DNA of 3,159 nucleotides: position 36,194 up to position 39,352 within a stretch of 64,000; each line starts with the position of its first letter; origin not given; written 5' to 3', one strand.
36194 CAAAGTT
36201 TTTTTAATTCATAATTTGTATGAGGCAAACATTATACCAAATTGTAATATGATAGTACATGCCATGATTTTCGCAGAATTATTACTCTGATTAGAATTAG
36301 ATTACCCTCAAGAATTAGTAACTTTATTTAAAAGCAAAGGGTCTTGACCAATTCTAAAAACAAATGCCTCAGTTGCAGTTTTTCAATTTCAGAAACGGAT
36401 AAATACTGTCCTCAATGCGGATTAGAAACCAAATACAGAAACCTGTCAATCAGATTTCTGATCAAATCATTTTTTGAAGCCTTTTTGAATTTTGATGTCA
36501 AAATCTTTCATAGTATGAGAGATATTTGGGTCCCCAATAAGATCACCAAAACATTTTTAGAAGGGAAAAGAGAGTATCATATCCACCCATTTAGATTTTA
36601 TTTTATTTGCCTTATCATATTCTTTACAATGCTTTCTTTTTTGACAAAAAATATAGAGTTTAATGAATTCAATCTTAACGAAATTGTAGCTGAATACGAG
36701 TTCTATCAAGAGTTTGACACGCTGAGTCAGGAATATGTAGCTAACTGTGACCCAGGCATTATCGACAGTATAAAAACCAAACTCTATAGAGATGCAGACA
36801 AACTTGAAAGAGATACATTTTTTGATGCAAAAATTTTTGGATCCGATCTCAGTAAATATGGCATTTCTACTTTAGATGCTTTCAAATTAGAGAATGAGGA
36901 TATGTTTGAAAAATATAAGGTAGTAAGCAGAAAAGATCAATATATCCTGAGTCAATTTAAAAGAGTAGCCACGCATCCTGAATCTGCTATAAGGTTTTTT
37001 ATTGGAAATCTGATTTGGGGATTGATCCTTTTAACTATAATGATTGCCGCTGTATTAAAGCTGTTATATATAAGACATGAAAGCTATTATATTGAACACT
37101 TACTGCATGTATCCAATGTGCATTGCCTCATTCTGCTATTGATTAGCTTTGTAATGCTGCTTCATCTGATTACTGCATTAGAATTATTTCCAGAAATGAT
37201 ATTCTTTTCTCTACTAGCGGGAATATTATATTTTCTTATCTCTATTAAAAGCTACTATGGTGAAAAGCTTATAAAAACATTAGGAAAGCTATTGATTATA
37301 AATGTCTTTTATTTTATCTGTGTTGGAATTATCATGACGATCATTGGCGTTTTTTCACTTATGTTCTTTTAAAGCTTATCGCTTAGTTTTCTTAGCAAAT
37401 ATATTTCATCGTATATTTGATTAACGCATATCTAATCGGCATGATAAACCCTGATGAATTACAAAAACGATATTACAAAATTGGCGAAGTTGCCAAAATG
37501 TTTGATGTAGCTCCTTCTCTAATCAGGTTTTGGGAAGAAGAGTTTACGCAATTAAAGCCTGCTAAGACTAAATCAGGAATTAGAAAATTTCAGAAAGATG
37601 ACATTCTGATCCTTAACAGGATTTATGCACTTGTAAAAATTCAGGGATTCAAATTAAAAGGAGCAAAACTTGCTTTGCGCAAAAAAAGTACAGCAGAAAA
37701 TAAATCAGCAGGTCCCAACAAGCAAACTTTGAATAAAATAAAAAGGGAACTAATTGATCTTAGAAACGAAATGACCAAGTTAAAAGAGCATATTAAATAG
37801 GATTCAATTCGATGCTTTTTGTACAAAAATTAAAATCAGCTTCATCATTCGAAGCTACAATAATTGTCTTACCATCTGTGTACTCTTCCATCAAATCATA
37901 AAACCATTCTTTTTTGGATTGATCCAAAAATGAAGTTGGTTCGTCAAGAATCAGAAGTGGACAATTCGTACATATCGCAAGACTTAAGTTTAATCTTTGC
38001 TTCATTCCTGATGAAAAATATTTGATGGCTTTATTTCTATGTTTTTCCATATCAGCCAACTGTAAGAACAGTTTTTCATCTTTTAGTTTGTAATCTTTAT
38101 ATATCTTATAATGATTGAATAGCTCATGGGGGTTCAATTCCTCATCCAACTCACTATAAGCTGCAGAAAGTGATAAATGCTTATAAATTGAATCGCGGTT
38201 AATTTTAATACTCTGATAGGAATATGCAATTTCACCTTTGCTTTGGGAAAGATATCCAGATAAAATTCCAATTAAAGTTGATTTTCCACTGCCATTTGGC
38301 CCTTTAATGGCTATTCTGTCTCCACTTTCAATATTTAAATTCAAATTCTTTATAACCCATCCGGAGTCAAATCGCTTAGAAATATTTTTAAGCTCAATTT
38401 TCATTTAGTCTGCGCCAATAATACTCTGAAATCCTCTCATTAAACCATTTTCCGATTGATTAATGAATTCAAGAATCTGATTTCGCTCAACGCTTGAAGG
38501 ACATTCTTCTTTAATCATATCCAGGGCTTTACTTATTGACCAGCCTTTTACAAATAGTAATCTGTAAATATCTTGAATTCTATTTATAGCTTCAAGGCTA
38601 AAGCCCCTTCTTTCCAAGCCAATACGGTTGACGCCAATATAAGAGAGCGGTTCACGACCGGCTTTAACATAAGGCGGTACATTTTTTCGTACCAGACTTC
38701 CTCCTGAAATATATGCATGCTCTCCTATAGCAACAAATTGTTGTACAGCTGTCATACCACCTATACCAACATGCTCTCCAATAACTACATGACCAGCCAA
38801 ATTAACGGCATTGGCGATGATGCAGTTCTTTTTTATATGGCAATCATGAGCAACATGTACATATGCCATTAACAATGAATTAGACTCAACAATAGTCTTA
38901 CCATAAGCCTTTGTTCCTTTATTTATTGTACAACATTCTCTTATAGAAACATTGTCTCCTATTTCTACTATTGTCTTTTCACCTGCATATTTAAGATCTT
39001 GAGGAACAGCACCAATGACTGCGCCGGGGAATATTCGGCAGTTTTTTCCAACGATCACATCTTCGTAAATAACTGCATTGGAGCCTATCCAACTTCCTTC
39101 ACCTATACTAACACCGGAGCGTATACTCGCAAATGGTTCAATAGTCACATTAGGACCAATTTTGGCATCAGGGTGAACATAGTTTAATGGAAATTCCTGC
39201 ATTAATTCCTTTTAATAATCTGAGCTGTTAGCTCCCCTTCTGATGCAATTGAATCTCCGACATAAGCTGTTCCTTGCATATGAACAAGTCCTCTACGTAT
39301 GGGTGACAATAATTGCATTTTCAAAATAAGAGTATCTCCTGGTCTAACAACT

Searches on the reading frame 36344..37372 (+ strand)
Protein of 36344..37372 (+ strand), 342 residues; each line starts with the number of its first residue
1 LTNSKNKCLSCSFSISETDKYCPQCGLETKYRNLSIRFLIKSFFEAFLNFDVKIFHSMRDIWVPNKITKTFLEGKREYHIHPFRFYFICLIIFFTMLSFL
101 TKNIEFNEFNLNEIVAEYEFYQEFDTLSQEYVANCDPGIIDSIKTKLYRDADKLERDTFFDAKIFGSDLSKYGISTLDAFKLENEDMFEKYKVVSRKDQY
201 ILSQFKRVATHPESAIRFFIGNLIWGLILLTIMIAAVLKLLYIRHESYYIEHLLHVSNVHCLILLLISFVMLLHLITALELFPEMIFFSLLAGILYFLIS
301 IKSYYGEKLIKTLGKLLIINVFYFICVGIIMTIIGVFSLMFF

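Call 16: search_protein_families(library=pfam, proteins=[window:36344-37372:+])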
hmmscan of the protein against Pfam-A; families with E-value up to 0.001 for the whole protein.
window:36344-37372:+ (342 aa): 1 family
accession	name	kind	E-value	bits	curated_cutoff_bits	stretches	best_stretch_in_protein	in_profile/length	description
PF12412.13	DUF3667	-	1.2e-10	41.2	27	1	51-94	1-45/45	Protein of unknown function (DUF3667)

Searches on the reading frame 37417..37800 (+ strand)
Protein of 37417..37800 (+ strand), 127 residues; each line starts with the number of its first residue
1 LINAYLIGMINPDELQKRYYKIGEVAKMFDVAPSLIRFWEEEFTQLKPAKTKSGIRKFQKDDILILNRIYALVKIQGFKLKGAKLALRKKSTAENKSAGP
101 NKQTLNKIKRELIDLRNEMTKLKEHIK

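Call 16: search_protein_families(library=pfam, proteins=[window:37417-37800:+])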
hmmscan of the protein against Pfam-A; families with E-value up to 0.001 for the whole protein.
window:37417-37800:+ (127 aa): 2 families
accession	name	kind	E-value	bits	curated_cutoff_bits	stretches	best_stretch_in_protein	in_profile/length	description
PF13411.12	MerR_1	-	4.3e-17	62.4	21.6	1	20-89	1-68/69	MerR HTH family regulatory protein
PF00376.29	MerR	-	8e-09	35.6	28.2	1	21-58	1-38/38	MerR family regulatory protein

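Call 69: search_protein_families(library=ncbifam, proteins=[window:37417-37800:+])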
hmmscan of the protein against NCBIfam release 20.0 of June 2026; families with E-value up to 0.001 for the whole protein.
window:37417-37800:+ (127 aa): 8 families
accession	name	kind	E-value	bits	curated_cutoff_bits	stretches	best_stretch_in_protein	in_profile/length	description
NF011617.0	PRK15043.1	equivalog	1.3e-07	31.2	417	1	19-97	3-80/243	HTH-type transcriptional regulator MlrA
NF007069.0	PRK09514.1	equivalog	2.5e-07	30.8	143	1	20-117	2-102/141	Zn(2+)-responsive transcriptional regulator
TIGR02044.1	CueR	equivalog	3.3e-07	30.4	147.4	1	21-122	2-101/127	Cu(I)-responsive transcriptional regulator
NF047375.1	HeatShock_HspR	equivalog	4.4e-07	29.8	105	1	18-95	2-78/92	heat shock protein transcriptional repressor HspR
TIGR02043.1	ZntR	equivalog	1.5e-06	28.3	167.95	1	20-125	2-106/131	Zn(2+)-responsive transcriptional regulator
TIGR02051.1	MerR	equivalog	4.8e-06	26.8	150.85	1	21-125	1-105/124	mercury resistance transcriptional regulator MerR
NF050798.1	TF_FtsR_Actino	equivalog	7.2e-06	26.3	150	1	30-102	16-87/223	transcriptional regulator FtsR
NF052513.1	TransRegCarH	equivalog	0.00019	20.8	400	1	18-74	5-61/274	HTH-type transcriptional repressor CarH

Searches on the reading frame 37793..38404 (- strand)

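Call 16: search_protein_families(library=pfam, proteins=[window:37793-38404:-])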
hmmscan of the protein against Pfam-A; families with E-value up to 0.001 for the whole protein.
window:37793-38404:- (203 aa): 4 families
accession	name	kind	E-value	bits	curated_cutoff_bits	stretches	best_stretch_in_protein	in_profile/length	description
PF00005.33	ABC_tran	-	3.3e-25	89.7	25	1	19-158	2-137/137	ABC transporter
PF13304.12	AAA_21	-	7.5e-11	43.1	27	1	130-185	238-297/304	AAA domain, putative AbiEii toxin, Type IV TA system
PF02463.25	SMC_N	-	2.2e-07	30.9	40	1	31-197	27-208/220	RecF/RecN/SMC N terminal domain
PF13555.12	AAA_29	-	0.00043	20.4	27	1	24-45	18-39/61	P-loop containing region of AAA domain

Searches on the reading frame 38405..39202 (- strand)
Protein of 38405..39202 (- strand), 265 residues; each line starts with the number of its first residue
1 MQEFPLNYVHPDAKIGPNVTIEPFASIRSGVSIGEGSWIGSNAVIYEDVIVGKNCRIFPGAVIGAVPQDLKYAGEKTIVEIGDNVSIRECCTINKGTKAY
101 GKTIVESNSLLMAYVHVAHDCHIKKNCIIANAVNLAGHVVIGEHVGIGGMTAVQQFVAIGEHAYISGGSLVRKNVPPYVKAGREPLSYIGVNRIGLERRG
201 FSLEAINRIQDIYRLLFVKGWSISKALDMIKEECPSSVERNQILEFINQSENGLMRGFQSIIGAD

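Call 16: search_protein_families(library=pfam, proteins=[window:38405-39202:-])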
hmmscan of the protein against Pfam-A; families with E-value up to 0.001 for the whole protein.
window:38405-39202:- (265 aa): 6 families
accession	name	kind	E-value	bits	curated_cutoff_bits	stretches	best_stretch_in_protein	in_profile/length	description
PF00132.30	Hexapep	-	2.7e-31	106.4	27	4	30-64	1-35/36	Bacterial transferase hexapeptide (six repeats)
PF13720.11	Acetyltransf_11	-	3.2e-22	79.1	24.5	1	175-254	2-81/82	Udp N-acetylglucosamine O-acyltransferase; Domain 2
PF25084.1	LbH_EIF2B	-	2.4e-10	40.8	54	1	13-64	45-94/105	EIF2B subunit epsilon LbH domain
PF24894.1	Hexapep_GlmU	-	9.8e-08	32.5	23.3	0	15-67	37-87/104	GlmU-like, C-terminal hexapeptide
PF25087.1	GMPPB_C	-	0.00011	22.3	39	0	9-51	7-49/110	GMPPB C-terminal domain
PF14602.12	Hexapep_2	-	0.00036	20.6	27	1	31-65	2-34/34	Hexapeptide repeat of succinyl-transferase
